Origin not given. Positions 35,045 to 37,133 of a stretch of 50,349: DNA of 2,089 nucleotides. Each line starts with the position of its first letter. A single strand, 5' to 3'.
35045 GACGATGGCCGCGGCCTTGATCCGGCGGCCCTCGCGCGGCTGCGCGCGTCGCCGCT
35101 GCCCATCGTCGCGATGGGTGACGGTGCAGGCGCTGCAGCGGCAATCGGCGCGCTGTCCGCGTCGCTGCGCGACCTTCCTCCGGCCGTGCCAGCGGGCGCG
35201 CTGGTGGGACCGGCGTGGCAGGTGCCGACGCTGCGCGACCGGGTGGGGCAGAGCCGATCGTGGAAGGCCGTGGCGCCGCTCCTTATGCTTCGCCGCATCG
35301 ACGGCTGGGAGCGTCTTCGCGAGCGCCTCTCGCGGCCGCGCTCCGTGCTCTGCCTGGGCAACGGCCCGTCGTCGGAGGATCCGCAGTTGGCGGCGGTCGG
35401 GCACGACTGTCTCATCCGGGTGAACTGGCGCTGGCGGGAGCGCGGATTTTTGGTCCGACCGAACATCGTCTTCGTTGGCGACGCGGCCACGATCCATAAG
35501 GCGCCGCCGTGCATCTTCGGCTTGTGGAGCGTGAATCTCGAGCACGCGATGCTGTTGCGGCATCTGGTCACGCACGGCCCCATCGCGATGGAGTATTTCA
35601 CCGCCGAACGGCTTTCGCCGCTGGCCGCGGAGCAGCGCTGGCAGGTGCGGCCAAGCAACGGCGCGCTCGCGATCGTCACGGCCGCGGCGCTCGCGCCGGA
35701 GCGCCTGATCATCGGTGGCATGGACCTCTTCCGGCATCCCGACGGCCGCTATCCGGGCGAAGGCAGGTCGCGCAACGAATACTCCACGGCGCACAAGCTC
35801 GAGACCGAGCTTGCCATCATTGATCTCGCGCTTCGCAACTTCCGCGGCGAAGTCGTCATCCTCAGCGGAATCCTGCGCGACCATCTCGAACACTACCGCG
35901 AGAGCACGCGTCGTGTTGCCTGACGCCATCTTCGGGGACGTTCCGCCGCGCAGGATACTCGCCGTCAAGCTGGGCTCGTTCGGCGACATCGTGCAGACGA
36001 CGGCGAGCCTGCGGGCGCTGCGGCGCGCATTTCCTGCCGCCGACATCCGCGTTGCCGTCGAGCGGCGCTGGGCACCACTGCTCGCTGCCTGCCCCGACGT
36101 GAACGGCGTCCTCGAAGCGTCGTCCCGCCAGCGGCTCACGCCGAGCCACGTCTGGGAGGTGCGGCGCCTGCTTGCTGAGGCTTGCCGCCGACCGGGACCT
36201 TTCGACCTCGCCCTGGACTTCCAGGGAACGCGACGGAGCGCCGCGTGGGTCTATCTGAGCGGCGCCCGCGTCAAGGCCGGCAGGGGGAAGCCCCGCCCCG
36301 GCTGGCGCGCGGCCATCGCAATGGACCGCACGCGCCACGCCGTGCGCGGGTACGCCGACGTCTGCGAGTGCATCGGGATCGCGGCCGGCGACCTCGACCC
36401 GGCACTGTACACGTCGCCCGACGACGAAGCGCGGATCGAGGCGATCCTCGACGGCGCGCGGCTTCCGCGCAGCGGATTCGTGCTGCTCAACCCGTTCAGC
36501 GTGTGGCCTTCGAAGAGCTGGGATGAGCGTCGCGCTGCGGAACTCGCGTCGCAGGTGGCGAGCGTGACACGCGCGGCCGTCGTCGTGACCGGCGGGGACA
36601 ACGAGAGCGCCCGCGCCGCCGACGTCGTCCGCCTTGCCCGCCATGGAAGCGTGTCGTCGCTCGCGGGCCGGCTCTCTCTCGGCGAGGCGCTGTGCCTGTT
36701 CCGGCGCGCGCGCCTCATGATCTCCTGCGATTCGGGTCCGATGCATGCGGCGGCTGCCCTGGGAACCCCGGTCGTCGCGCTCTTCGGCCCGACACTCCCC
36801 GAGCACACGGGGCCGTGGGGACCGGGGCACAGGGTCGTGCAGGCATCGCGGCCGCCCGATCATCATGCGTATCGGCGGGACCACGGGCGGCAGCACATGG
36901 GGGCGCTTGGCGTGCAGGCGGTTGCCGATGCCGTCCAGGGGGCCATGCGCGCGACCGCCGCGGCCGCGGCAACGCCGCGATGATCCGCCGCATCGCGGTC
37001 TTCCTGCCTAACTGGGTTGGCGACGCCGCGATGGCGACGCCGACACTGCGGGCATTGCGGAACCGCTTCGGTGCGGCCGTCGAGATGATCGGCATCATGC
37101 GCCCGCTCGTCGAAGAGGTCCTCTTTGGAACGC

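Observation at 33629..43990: GC-rich ~10-kb island encoding a translationally coupled, inner-core-like glycan assembly operon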

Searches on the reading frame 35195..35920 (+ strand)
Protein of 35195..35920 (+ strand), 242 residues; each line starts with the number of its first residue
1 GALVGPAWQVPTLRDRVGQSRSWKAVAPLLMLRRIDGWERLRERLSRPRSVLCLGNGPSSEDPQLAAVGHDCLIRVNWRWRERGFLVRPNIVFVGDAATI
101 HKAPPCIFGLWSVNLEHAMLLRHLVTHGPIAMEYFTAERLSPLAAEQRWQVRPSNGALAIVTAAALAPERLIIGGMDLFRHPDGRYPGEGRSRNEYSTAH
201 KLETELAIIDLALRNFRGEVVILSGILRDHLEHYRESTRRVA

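Call 23: search_protein_families(library=pfam, proteins=[window:35195-35920:+], max_evalue=10)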
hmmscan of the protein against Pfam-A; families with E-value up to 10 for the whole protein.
window:35195-35920:+ (242 aa): 0 families

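Call 38: search_solved_structures(query=A3, max_evalue=10, show_alignments=2)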
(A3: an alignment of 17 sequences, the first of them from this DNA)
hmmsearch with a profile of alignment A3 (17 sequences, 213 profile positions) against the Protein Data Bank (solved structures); distinct sequences matched with E-value up to 10: 12.
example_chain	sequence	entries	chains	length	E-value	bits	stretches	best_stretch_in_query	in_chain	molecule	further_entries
9c08_A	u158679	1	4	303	0.0012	21.4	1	121-165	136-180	CMP-Neu5Ac--lipooligosaccharide alpha 2-3 sialyltransferase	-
2drj_A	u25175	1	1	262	0.003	20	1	120-165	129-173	Alpha-2,3/8-sialyltransferase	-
1ro8_A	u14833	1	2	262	0.0033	19.9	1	120-165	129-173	alpha-2,3/8-sialyltransferase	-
2wqq_A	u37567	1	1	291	0.0056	19.1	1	117-165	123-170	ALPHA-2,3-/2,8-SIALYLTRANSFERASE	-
1ro7_A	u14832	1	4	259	0.0069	18.8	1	120-165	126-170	alpha-2,3/8-sialyltransferase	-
2x61_A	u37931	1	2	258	0.007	18.8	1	120-165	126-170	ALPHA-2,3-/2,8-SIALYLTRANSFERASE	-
2x62_A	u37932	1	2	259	0.0071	18.8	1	120-165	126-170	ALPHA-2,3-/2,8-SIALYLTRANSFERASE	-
2x63_A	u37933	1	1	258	0.0072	18.8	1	120-165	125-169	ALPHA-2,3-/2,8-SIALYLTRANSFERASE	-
2p2v_A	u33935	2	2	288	0.097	15.1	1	119-165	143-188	Alpha-2,3-sialyltransferase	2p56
9kz9_b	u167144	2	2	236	0.8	12.1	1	107-161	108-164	ACPI-b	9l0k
9mu7_C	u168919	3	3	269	1.2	11.5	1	118-152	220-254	DNA-directed RNA polymerase II subunit RPB3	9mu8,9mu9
6xu8_CW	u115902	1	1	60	1.3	11.4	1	64-105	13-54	60S ribosomal protein L24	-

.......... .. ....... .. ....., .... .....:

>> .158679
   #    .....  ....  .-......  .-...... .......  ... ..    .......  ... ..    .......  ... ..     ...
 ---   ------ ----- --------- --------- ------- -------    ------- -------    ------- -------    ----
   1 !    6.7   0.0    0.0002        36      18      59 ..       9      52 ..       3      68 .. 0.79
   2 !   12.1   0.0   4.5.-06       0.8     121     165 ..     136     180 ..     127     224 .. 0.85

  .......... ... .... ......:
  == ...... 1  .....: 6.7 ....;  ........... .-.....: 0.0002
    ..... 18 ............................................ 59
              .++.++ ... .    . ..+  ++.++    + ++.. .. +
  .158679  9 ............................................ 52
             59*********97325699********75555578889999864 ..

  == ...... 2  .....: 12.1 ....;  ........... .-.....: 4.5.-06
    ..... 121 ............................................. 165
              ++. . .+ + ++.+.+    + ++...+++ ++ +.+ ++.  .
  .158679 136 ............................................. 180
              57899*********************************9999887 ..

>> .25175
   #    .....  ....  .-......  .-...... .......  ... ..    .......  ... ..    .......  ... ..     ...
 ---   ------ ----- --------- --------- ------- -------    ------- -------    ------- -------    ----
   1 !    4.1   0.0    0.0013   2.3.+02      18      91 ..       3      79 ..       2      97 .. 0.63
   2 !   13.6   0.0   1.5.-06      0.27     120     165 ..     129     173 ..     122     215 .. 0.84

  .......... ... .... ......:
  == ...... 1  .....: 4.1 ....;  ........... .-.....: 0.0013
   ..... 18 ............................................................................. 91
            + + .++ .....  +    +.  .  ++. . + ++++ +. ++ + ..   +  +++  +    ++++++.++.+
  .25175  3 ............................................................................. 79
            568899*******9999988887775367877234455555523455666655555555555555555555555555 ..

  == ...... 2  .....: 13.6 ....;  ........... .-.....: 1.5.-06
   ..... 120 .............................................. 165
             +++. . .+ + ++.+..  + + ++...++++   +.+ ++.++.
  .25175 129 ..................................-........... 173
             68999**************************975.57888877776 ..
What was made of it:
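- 34670..35923 (+): G1, a two-domain protein: a WaaA (GT30) N-domain remnant (aa 35-147, about nt 34772-35110) plus a CstII/GT42-fold domain (aa 205-417, about nt 35282-35920). A profile of the C-domain hits nine GT42 chains first, E 1e-3 to 0.1 (call 38).
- On GT42 sialyltransferases (CstII, Cst-I): HMM alignments to 9c08 and 2drj place G1-family GNGPS, R-P-T/S-N-G, G-I/M-D and G-R-Y on these motifs (call 38).
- Closest known: Campylobacter jejuni CstII / Cst-I. Same: The CMP-binding motifs align (call 38).
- The GT42 motifs align: GNGPS...RxN, and R-x-T/S-x-G...G-I/M-D-x-F/Y...Y. These correspond to CstII R129, T131, G133, D154 and Y162 (call 38).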

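Call 62: search_protein_representatives(protein=window:35195-35920:+)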
Query: 242 residues. Proteins with E-value up to 0.001 (for the whole library): 295; up to 1e-10: 256; up to 1e-30: 179. The best 150 are listed.
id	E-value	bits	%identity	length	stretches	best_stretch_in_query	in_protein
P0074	1.5e-98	345.4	66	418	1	5-237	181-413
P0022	1.9e-96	338.5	64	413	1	5-237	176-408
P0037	3.8e-90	317.8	60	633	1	9-236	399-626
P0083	2.5e-89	315.1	61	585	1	5-238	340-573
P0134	1.2e-87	309.6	56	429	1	6-240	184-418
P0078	2.3e-85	302.2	58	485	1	5-228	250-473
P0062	5.4e-85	300.9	57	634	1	6-233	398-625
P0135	8.1e-84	297.1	58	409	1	6-237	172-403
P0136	9.0e-84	296.9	57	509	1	6-240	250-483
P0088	9.9e-81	287.0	54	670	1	4-236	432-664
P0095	2.7e-76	272.5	54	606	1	5-234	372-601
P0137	2.0e-74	266.4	49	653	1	5-231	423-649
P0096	3.3e-74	265.6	54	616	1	7-232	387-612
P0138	3.0e-73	262.5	54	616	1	7-231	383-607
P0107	6.9e-71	254.7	52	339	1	6-230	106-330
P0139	5.3e-67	242.0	53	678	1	7-232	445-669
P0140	9.7e-67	241.2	49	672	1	5-232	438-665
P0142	2.5e-65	236.6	49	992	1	7-231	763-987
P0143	2.0e-63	230.3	45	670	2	10-231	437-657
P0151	1.9e-54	200.9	50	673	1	29-234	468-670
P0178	1.7e-46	174.8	47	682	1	25-229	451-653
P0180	2.7e-46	174.2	48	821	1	31-238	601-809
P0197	7.0e-44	166.3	43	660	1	31-231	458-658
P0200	2.6e-43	164.4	42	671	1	32-241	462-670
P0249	2.6e-37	144.7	39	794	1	33-231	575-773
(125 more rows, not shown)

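Call 68: search_protein_families(library=pfam, proteins=[P0142, P0180, P0249, P0178, P0139, P0151, P0140, P0200, P0143, P0197], max_evalue=0.001)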
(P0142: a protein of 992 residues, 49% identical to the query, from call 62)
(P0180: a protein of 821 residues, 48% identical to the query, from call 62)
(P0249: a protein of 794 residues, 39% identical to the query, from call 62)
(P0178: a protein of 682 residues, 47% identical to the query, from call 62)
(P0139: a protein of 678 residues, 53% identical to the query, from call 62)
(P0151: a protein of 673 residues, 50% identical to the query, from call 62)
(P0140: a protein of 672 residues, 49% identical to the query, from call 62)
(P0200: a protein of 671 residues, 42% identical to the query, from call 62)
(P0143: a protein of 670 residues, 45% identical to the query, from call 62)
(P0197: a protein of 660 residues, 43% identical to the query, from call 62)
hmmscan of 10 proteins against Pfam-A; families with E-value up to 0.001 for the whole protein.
P0142 (992 aa): 5 families
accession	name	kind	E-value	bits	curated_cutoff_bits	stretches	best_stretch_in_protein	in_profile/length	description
PF13692.12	Glyco_trans_1_4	-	1.3e-25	90.7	27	1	202-344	2-141/142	Glycosyl transferases group 1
PF00534.26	Glycos_transf_1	-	1.5e-21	77.1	26.4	1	190-357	4-170/172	Glycosyl transferases group 1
PF13524.12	Glyco_trans_1_2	-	5.8e-18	65.7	25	1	219-374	5-143/144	Glycosyl transferase-like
PF13439.12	Glyco_transf_4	-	2.5e-14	54.1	28.5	1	16-182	7-170/170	Glycosyltransferase Family 4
PF04413.22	Glycos_transf_N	-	6.9e-05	22.9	23.9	1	414-501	8-97/179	3-Deoxy-D-manno-octulosonic-acid transferase (kdotransferase)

P0180 (821 aa): 1 family
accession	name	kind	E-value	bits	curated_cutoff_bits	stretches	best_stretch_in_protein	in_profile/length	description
PF06258.17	Mito_fiss_Elm1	-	1.3e-54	185.8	27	1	24-283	1-259/304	Mitochondrial fission ELM1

P0249 (794 aa): 2 families
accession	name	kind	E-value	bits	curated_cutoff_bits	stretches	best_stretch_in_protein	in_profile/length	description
PF06258.17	Mito_fiss_Elm1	-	5e-57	193.8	27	1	27-292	1-264/304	Mitochondrial fission ELM1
PF04413.22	Glycos_transf_N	-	6.1e-08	32.9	23.9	1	387-503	5-121/179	3-Deoxy-D-manno-octulosonic-acid transferase (kdotransferase)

P0178 (682 aa): 1 family
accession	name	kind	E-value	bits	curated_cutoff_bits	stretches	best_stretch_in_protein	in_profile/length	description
PF04413.22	Glycos_transf_N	-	1.3e-10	41.6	23.9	1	61-170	14-122/179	3-Deoxy-D-manno-octulosonic-acid transferase (kdotransferase)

P0139 (678 aa): 1 family
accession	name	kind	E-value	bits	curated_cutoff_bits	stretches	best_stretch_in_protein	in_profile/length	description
PF04413.22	Glycos_transf_N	-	2.7e-10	40.5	23.9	1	62-222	15-177/179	3-Deoxy-D-manno-octulosonic-acid transferase (kdotransferase)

P0151 (673 aa): 3 families
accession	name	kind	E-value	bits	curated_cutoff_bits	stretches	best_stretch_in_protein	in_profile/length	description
PF04413.22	Glycos_transf_N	-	3e-28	99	23.9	1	49-227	3-178/179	3-Deoxy-D-manno-octulosonic-acid transferase (kdotransferase)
PF00534.26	Glycos_transf_1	-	6e-05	23.1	26.4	1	319-416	75-171/172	Glycosyl transferases group 1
PF21016.3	RlmN_N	-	0.00018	21.6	24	1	37-88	6-54/60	Ribosomal RNA large subunit methyltransferase N-terminal domain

P0140 (672 aa): 1 family
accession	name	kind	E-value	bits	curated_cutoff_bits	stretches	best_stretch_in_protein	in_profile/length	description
PF13469.12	Sulfotransfer_3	-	2.6e-11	44.6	27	1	8-222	2-215/216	Sulfotransferase family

P0200 (671 aa): 2 families
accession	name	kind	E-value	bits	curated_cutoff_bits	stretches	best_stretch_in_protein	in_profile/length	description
PF04413.22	Glycos_transf_N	-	1.9e-29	102.9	23.9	1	43-218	6-178/179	3-Deoxy-D-manno-octulosonic-acid transferase (kdotransferase)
PF00534.26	Glycos_transf_1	-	1.1e-06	28.8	26.4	1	316-406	83-170/172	Glycosyl transferases group 1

P0143 (670 aa): 1 family
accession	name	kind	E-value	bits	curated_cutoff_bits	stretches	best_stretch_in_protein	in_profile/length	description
PF04413.22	Glycos_transf_N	-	1.9e-07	31.2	23.9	1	51-212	14-177/179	3-Deoxy-D-manno-octulosonic-acid transferase (kdotransferase)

P0197 (660 aa): 2 families
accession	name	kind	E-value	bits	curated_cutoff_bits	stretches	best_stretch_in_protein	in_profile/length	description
PF04413.22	Glycos_transf_N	-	6.2e-22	78.4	23.9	1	48-216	15-179/179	3-Deoxy-D-manno-octulosonic-acid transferase (kdotransferase)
PF00534.26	Glycos_transf_1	-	4.2e-07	30.1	26.4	1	314-403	85-171/172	Glycosyl transferases group 1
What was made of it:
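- On KdoT (ELM1-like, PF06258) KdoIII transferase: The domain is present as a fusion partner in P0249 and P0180 (call 68).
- Closest known: Acinetobacter baumannii KdoT, a WaaA-independent KdoIII transferase. Same: KdoT-family (PF06258) domains are fused to the G1-type C-domain in P0249 and P0180 (call 68).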

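Call 75: find_encoding_contigs(protein=P0200, flank=10000, max_places=2)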
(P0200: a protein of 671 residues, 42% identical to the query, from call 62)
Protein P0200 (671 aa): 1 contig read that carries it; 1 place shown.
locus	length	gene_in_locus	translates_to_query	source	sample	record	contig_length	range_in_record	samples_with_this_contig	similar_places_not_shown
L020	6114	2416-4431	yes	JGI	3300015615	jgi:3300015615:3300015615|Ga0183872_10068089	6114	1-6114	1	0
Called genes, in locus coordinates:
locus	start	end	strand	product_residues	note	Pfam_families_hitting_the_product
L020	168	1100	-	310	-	PF13145:Rotamase_2, PF13616:Rotamase_3, PF00639:Rotamase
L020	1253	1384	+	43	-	-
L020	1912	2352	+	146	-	PF04304:DUF454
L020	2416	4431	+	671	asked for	PF04413:Glycos_transf_N, PF00534:Glycos_transf_1 (weak)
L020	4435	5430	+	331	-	PF01075:Glyco_transf_9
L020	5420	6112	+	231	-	?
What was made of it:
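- P0200 is followed directly by a GT9 gene (call 75).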

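Call 76: find_encoding_contigs(protein=P0249, flank=10000, max_places=2)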
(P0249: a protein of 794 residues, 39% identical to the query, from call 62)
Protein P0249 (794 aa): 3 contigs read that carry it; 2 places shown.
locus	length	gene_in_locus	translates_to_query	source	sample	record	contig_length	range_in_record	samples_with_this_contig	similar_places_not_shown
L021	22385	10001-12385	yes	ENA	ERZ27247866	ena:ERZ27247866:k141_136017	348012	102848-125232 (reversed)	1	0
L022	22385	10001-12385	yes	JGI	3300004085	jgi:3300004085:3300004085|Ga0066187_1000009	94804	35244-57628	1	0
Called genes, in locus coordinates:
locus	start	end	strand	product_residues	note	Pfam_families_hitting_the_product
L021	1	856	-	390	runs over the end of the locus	PF01066:CDP-OH_P_transf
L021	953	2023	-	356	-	PF03739:LptF_LptG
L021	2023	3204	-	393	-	PF03739:LptF_LptG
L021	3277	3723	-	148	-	-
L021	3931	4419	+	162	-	PF09912:DUF2141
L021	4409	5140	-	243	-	PF00702:Hydrolase, PF13419:HAD_2 (weak)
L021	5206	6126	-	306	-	PF00149:Metallophos, PF12850:Metallophos_2 (weak)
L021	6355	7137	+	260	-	PF00483:NTP_transferase, PF01128:IspD (faint), PF12804:NTP_transf_3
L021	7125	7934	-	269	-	PF01128:IspD (weak), PF12804:NTP_transf_3, PF02348:CTP_transf_3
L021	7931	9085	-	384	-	-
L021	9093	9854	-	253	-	PF00300:His_Phos_1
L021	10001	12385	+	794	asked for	PF06258:Mito_fiss_Elm1, PF04413:Glycos_transf_N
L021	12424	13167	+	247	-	-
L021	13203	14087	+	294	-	PF13640:2OG-FeII_Oxy_3 (weak)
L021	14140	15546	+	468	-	-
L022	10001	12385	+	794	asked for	PF06258:Mito_fiss_Elm1, PF04413:Glycos_transf_N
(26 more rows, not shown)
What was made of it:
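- P0249 lies 2 kb from a KdsB/NeuA-type cytidylyltransferase gene and 7-9 kb from lptF/lptG (call 76).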

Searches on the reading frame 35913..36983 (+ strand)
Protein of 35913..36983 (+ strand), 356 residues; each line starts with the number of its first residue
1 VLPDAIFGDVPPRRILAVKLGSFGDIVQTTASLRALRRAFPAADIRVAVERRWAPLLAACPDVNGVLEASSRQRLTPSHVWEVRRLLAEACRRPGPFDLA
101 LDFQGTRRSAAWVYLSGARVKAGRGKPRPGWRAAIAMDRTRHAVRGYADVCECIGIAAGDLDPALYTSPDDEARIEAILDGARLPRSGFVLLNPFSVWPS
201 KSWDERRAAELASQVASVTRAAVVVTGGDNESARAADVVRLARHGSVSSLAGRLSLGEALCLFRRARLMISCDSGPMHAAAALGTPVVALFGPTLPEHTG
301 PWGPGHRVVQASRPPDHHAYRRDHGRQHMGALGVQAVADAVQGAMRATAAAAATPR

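Call 6: search_protein_families(library=pfam, proteins=[window:35913-36983:+], max_evalue=0.01)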
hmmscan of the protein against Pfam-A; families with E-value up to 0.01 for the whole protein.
window:35913-36983:+ (356 aa): 1 family
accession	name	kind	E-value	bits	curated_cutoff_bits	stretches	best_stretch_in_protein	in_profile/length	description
PF01075.23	Glyco_transf_9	-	2.3e-31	109.4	22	1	96-315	12-233/247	Glycosyltransferase family 9 (heptosyltransferase)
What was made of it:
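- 35913..36983 (+): G2, GT9 (heptosyltransferase family), overlapping the G1 stop. PF01075 at 109 bits (call 6).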

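Call 7: search_protein_families(library=ncbifam, proteins=[window:35913-36983:+], max_evalue=0.01)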
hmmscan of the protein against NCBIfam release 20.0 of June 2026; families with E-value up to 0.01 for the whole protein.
window:35913-36983:+ (356 aa): 6 families
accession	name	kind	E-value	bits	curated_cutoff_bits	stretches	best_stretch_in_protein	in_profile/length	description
TIGR02201.1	heptsyl_trn_III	equivalog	5.1e-35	121.1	170.2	1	14-312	1-307/344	putative lipopolysaccharide heptosyltransferase III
TIGR02193.1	heptsyl_trn_I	equivalog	2.4e-30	105.8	185.3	1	14-320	1-304/320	lipopolysaccharide heptosyltransferase I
TIGR02195.1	heptsyl_trn_II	equivalog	3e-24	85.8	134.6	1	15-313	2-304/339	lipopolysaccharide heptosyltransferase II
NF007742.0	PRK10422.1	equivalog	4.6e-23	81.6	467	1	11-345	4-343/352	lipopolysaccharide core heptosyltransferase RfaQ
NF008162.0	PRK10916.1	equivalog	1.3e-16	60.8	569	1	198-310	192-306/348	ADP-heptose--LPS heptosyltransferase RfaF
NF008204.0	PRK10964.1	equivalog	2.9e-14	52.9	437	1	14-310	2-298/322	lipopolysaccharide heptosyltransferase RfaC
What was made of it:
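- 35913..36983 (+): Below the equivalog cut-offs for HepI, HepII and HepIII (best is HepIII at 121 against 170; call 7).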

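Call 50: search_solved_structures(query=window:35913-36983:+, max_evalue=0.001)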
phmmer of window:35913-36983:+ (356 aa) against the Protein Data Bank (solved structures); distinct sequences matched with E-value up to 0.001: 5.
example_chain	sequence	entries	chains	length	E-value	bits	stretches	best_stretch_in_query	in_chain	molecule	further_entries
3tov_A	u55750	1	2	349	6.1e-19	72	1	13-309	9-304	Glycosyl transferase family 9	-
1psw_A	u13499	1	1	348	7.4e-15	58.5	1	15-312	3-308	ADP-HEPTOSE LPS HEPTOSYLTRANSFERASE II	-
6dfe_A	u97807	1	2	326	5.8e-11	45.8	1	14-311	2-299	ADP-heptose--LPS heptosyltransferase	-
2gt1_A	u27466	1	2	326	5.8e-11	45.7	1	14-311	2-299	Lipopolysaccharide heptosyltransferase-1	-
2h1f_A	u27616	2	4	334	6.3e-11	45.6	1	14-311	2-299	Lipopolysaccharide heptosyltransferase-1 | Lipopolysaccharide heptosyltransferase 1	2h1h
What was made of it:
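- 35913..36983 (+): Nearest PDB relatives are 3tov, WaaF 1psw and WaaC 2gt1 (call 50).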
